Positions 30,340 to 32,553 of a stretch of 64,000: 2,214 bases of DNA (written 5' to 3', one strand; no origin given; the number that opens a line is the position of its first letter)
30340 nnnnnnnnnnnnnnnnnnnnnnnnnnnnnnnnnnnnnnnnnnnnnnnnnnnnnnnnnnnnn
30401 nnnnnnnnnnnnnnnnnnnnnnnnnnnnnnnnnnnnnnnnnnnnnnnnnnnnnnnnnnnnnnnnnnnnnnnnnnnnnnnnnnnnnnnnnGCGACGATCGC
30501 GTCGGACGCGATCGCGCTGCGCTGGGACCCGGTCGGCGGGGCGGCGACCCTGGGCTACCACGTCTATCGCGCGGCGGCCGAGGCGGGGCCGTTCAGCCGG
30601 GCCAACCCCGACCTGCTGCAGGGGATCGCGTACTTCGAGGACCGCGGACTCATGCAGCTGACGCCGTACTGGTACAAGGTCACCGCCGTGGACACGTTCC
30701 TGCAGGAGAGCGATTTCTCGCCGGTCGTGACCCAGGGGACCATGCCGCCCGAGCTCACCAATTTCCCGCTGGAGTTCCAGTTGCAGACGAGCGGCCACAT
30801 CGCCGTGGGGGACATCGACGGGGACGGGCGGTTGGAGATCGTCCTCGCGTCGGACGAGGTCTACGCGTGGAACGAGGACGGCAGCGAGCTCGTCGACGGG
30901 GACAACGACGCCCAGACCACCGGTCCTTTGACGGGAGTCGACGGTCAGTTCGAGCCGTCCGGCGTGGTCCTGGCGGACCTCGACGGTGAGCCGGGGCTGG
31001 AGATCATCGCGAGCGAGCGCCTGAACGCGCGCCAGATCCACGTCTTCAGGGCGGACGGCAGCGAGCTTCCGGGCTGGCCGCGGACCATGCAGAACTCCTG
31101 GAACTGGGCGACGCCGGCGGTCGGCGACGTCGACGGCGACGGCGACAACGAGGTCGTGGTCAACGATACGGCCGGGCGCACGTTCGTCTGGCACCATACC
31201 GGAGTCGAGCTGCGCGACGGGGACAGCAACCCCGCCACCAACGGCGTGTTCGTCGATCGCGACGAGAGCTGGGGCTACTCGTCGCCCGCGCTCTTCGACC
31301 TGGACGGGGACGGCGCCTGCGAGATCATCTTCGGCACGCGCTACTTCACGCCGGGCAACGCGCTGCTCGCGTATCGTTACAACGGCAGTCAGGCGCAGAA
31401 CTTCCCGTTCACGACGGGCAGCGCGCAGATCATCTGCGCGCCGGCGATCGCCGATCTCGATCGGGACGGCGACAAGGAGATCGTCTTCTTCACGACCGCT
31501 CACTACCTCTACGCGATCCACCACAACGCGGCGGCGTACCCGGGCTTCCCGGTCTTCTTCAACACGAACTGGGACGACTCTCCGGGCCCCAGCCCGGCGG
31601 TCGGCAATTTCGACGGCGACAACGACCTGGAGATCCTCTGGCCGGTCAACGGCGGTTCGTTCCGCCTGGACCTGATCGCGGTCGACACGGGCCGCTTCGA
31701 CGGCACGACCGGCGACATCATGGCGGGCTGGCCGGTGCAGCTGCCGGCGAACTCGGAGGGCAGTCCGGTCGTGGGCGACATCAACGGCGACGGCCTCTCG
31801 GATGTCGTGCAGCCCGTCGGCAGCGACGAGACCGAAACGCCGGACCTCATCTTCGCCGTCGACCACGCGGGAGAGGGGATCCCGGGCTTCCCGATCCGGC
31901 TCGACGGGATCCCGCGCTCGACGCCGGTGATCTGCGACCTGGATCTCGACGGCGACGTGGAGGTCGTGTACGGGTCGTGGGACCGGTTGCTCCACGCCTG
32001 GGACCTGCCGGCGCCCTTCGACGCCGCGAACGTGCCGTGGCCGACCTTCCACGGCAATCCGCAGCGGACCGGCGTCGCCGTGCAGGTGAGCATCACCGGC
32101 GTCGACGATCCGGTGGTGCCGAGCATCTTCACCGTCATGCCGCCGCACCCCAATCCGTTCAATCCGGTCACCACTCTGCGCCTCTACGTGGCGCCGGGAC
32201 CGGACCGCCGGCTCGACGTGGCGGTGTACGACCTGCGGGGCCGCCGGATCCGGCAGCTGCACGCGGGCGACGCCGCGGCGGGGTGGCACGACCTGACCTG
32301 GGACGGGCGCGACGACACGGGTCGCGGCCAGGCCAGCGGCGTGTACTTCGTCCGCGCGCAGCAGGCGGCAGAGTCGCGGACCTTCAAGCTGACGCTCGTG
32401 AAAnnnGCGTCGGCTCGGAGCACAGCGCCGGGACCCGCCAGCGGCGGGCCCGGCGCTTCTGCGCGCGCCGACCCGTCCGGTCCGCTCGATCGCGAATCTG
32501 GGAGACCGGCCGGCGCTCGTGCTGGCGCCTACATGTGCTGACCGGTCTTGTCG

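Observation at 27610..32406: Gingipain-like C25 cysteine peptidase fused to a 7-repeat FG-GAP beta-propeller and a T9SS sorting domain in a 70%-GC genome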

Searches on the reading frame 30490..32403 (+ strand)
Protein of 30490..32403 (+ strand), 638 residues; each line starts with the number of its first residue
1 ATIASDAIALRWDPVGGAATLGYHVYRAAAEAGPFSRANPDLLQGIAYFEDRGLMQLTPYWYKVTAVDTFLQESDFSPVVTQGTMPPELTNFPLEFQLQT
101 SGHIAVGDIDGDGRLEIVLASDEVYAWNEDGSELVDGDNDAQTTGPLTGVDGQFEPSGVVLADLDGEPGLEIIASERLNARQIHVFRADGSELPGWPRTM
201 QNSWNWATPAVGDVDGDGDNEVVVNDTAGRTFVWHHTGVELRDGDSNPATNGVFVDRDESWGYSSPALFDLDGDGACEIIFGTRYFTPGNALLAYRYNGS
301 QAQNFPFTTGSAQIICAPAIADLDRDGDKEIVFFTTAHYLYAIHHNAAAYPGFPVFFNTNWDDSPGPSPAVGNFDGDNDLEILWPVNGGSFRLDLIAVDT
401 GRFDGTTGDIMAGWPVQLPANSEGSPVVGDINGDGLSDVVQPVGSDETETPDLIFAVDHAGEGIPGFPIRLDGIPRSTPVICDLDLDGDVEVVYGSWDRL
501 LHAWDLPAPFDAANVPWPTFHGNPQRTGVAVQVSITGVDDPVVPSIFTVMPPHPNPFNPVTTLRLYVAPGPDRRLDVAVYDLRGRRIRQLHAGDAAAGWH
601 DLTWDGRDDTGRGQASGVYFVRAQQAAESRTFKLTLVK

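Call 39: predict_structure(alignment_id=A3)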
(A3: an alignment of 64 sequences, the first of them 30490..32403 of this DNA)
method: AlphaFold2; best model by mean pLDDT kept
length: 638 residues; sequences in the alignment: 64
mean_pLDDT: 90.6   pTM: 0.79
mean pLDDT of the five models: 90.6, 90.3, 90.2, 89.9, 86.5
residues with pLDDT >= 90: 460; 70-90: 158; 50-70: 13; < 50: 7
segments of 3 or more residues with pLDDT < 50: 535-541
pLDDT, mean of each block of 10 residues (from residue 1): 84 83 95 94 92 88 94 93 89 92 95 95 93 84 80 91 95 93 95 94 90 96 94 94 84 84 87 95 88 96 95 94 93 95 95 93 85 94 94 96 93 96 95 96 89 95 91 93 95 95 94 95 95 50 73 70 89 93 93 92 91 89 92 82
secondary structure, 60 per line:
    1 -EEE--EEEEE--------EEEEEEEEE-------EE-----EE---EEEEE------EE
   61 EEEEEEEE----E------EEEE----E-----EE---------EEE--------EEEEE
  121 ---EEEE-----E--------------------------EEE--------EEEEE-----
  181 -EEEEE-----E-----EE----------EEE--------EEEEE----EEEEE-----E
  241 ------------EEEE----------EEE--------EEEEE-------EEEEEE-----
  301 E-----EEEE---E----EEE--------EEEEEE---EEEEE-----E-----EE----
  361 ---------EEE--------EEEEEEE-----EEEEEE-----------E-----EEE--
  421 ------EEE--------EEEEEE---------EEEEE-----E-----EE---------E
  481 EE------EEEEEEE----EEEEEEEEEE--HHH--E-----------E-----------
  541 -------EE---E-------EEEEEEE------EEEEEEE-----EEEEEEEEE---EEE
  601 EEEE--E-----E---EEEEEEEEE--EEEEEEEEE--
elements in order: E2-4 E7-11 E20-28 E48-52 E59-68 E80-83 E105-107 E116-120 E124-127 E160-162 E171-175 E182-186 E210-212 E221-225 E230-234 E253-256 E267-269 E278-282 E290-295 E307-310 E319-321 E330-335 E339-343 E370-372 E381-387 E393-398 E416-418 E427-429 E438-443 E453-457 E480-482 E489-495 E500-509 E561-567 E574-580 E586-594 E598-604 E617-625 E628-636
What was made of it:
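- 30787..32079 (+): Eight-bladed FG-GAP/VCBS-type beta-propeller (residues about 1060-1490) with eight DxDxDG-like motifs. DSSP strand pattern (call 39).
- On T9SS cargo with a type-A C-terminal domain: The linker at 535-541 has pLDDT below 50 (call 39).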

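Call 43: fold_search(model_id=the predicted structure, library=pdb)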
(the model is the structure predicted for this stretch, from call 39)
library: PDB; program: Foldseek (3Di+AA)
matches with E <= 10: 1711; with E <= 0.001: 167
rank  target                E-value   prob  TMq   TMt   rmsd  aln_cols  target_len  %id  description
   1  10ft_A                2.0e-09  1.00  0.22  0.24  28.3       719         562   11  Cryo-EM structure of receptor tyrosine kinase ROS1 in complex with NELL2 (released 2026-02-25)
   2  9v9n_B                2.5e-09  1.00  0.38  0.59   5.9       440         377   13  Cryo-EM structure of KICSTOR CCC complex (state 5) (released 2025-11-12)
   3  9v80_B                2.6e-09  1.00  0.37  0.56   6.0       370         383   14  Cryo-EM structure of KICSTOR CCC complex (state 4) (released 2025-11-12)
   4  9etn_A                2.9e-09  1.00  0.37  0.42  17.1       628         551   14  Crystal structure of murine CRTAC1 (released 2024-07-31)
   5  9van_B                4.0e-09  1.00  0.36  0.55   6.9       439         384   14  Cryo-EM structure of human full length KICSTOR complex (state 2) (released 2025-11-12)
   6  6vbu_9                4.2e-09  1.00  0.35  0.30  28.9       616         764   12  Structure of the bovine BBSome complex (released 2020-01-29)
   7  5m11                  4.8e-09  1.00  0.15  0.14  29.2       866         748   11  Structural and functional probing of PorZ, an essential bacterial surface component of the type-IX secretion system of h (released 2016-11-09)
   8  9o5a_G                1.5e-08  1.00  0.35  0.53   7.9       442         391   14  The KICSTOR-GATOR1 complex (released 2026-02-18)
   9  9bfu_A                1.5e-08  1.00  0.22  0.11  29.8       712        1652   10  Cryo-EM structure of Sevenless extracellular domain (composite map of the dimer, pH 4.6) (released 2025-01-29)
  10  9bfs_A                2.5e-08  1.00  0.23  0.12  29.5       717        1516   10  Cryo-EM structure of Sevenless extracellular domain (dimer, pH 6.6) (released 2025-01-29)
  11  8gcd_A                4.6e-08  1.00  0.32  0.24  21.8       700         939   11  Full length Integrin AlphaIIbBeta3 in inactive state (released 2024-03-06)
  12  9pvp                  5.1e-08  1.00  0.22  0.11  28.2       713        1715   10  Cryo-EM structure of receptor tyrosine kinase ROS1 extracellular domain (released 2026-02-25)
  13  9oz1_A                7.1e-08  1.00  0.22  0.18  37.8       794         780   10  Cryo-EM structure of chicken ROS1 in apo-state. Cryo-EM refinement is focused on the "leg" region of chicken ROS1. (released 2026-02-25)
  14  9e8c_A                1.1e-07  1.00  0.36  0.38  21.7       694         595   12  Integrin aIIbb3 dimer conformation from human platelet membrane crude preparation (released 2025-10-15)
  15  9oyz_B                1.1e-07  1.00  0.20  0.14  23.5       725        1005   10  Cryo-EM structure of chicken ROS1 in apo-state. Cryo-EM refinement is focused on the "head" region of chicken ROS1. (released 2026-02-25)
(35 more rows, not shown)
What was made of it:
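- PorZ (5m11), which is propellers plus a C-terminal domain, is among the Foldseek hits for the C-terminal half (E 4.8e-9, call 43). The PorZ match has a low TM-score of 0.15 (call 43).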

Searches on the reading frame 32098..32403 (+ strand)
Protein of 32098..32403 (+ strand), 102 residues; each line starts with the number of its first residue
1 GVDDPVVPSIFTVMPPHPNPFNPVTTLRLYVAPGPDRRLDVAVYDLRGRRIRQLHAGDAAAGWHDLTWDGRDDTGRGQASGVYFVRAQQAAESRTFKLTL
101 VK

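Call 52: search_protein_families(library=pfam, proteins=[window:32098-32403:+], max_evalue=10)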
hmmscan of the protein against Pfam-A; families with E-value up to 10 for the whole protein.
window:32098-32403:+ (102 aa): 2 families
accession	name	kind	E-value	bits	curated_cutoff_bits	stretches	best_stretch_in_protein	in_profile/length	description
PF13860.13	FlgD_ig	-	7.6e-10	39.1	27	1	34-90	20-76/79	FlgD Ig-like domain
PF18962.6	Por_Secre_tail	-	0.0047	17.6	27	1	18-53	3-36/75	Secretion system C-terminal sorting domain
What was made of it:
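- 32119..32403 (+): T9SS type-A C-terminal sorting domain (residues 1504-1598), preceded by a low-confidence linker (residues 1491-1503). FlgD_ig E 7.6e-10 (call 52).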
